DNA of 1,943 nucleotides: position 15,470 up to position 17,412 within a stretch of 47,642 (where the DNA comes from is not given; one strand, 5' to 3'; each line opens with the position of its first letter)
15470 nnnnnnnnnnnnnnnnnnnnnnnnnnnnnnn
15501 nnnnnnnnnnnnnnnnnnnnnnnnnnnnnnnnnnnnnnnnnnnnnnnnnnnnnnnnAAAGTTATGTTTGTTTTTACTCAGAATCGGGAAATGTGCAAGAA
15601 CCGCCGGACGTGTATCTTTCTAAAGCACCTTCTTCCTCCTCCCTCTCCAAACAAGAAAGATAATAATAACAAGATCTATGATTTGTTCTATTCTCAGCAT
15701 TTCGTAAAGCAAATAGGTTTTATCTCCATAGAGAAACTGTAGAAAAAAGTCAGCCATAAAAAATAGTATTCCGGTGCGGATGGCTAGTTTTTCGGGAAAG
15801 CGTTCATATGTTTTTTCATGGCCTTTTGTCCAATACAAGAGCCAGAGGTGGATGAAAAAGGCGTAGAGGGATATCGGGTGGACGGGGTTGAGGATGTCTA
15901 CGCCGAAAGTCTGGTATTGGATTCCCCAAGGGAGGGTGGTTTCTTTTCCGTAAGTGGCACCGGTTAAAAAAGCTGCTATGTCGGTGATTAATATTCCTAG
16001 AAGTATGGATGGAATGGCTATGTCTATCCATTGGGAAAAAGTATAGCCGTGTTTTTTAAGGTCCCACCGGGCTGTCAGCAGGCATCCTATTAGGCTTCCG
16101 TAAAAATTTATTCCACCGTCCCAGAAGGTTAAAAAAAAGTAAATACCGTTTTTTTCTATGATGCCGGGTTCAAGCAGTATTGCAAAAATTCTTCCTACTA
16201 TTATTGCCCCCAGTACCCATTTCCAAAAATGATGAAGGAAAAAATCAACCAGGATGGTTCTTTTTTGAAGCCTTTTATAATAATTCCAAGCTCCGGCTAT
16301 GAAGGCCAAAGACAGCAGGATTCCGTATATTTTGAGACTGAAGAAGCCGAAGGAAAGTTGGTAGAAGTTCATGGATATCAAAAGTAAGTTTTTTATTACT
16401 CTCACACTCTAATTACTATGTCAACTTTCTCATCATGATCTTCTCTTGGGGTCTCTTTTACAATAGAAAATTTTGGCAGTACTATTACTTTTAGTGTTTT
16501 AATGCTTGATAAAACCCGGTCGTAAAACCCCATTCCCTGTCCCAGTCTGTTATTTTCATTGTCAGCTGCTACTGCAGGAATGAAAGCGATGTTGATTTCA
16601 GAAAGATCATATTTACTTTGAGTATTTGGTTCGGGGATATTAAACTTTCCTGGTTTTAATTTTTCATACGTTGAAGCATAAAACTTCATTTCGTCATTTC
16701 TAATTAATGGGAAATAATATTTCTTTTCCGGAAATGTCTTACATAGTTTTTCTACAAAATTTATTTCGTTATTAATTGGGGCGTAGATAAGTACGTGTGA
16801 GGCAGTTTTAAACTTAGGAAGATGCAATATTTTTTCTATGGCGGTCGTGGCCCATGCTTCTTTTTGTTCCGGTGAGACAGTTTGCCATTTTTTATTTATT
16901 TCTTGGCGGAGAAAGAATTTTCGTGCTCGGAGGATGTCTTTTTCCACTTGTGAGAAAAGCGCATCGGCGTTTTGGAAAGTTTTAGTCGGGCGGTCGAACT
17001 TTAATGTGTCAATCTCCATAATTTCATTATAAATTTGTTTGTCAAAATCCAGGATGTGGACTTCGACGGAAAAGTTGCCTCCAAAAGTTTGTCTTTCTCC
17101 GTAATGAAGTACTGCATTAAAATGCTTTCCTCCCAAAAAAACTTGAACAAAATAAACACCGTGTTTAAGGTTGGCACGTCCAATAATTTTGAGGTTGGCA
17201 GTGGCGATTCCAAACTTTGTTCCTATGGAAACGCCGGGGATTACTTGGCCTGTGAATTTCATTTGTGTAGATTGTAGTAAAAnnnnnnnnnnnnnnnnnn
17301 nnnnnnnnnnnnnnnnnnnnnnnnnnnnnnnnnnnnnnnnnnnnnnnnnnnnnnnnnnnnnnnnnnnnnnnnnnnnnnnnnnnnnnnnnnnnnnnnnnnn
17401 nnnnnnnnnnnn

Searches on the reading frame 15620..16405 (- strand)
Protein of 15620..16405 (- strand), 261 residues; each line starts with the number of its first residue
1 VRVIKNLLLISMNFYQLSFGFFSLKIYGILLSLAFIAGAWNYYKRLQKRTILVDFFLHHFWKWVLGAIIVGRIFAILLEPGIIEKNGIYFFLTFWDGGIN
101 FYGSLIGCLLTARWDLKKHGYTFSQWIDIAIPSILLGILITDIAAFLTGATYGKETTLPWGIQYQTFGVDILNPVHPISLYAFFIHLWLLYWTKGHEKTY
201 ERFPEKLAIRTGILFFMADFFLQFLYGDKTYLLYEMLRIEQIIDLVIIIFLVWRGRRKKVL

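Call 17: search_protein_families(library=pfam, proteins=[window:15620-16405:-], max_evalue=0.001)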
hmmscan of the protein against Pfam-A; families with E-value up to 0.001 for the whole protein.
window:15620-16405:- (261 aa): 1 family
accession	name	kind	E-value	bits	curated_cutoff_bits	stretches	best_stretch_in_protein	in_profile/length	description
PF01790.23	LGT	-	5.3e-26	91.8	24.9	1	17-252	4-235/240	Prolipoprotein diacylglyceryl transferase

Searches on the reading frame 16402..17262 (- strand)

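Call 17: search_protein_families(library=pfam, proteins=[window:16402-17262:-], max_evalue=0.001)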
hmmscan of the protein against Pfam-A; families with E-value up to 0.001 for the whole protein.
window:16402-17262:- (286 aa): 2 families
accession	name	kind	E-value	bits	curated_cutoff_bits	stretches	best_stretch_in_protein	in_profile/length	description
PF01687.23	Flavokinase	-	2.1e-28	99.5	19.6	1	2-117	6-124/124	Riboflavin kinase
PF01812.26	5-FTHF_cyc-lig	-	5.8e-28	98.5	27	1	118-284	4-184/186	5-formyltetrahydrofolate cyclo-ligase family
